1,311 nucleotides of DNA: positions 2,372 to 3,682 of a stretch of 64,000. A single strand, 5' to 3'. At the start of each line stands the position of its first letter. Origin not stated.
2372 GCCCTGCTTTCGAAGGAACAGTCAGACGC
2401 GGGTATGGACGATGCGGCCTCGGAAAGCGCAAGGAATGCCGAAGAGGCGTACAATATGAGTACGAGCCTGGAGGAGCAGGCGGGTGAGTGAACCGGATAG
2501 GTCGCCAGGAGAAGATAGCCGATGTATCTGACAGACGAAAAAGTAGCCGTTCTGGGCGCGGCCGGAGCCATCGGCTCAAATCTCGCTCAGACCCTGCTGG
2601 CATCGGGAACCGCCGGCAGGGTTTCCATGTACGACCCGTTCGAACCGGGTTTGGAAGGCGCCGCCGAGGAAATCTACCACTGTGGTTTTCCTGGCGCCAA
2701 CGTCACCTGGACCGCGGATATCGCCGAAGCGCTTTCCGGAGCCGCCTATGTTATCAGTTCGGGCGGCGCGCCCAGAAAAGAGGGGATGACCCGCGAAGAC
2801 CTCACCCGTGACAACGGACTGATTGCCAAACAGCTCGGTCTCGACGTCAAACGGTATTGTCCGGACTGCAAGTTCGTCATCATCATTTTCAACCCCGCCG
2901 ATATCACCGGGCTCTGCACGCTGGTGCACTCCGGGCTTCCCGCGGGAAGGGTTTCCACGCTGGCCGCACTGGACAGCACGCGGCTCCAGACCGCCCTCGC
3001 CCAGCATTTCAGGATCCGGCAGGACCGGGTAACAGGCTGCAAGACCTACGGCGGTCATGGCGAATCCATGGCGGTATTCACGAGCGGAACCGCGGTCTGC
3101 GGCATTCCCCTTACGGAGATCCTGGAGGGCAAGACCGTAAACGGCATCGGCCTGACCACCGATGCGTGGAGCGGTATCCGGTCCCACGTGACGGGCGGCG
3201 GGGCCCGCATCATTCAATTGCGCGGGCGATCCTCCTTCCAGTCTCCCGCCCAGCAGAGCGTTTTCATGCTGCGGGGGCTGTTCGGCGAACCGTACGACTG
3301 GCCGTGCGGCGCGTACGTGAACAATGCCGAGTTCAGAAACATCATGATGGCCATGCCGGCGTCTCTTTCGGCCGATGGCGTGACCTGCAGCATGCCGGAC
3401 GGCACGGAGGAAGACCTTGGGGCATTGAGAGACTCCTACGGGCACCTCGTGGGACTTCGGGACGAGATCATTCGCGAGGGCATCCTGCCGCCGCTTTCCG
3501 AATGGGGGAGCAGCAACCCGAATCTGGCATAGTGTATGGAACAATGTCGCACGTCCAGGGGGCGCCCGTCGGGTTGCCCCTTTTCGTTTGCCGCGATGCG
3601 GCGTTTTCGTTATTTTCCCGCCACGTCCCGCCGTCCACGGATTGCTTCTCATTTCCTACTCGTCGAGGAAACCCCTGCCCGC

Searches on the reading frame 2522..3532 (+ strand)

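Call 27: search_protein_families(library=pfam, proteins=[window:2522-3532:+], max_evalue=0.00001)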
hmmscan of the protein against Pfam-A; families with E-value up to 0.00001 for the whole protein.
window:2522-3532:+ (336 aa): 2 families
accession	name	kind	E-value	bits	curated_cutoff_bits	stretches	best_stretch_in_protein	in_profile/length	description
PF00056.29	Ldh_1_N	-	5.4e-28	98.2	27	1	7-144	2-139/141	lactate/malate dehydrogenase, NAD binding domain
PF02866.23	Ldh_1_C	-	3.4e-09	37.4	22.6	1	149-289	2-141/174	lactate/malate dehydrogenase, alpha/beta C-terminal domain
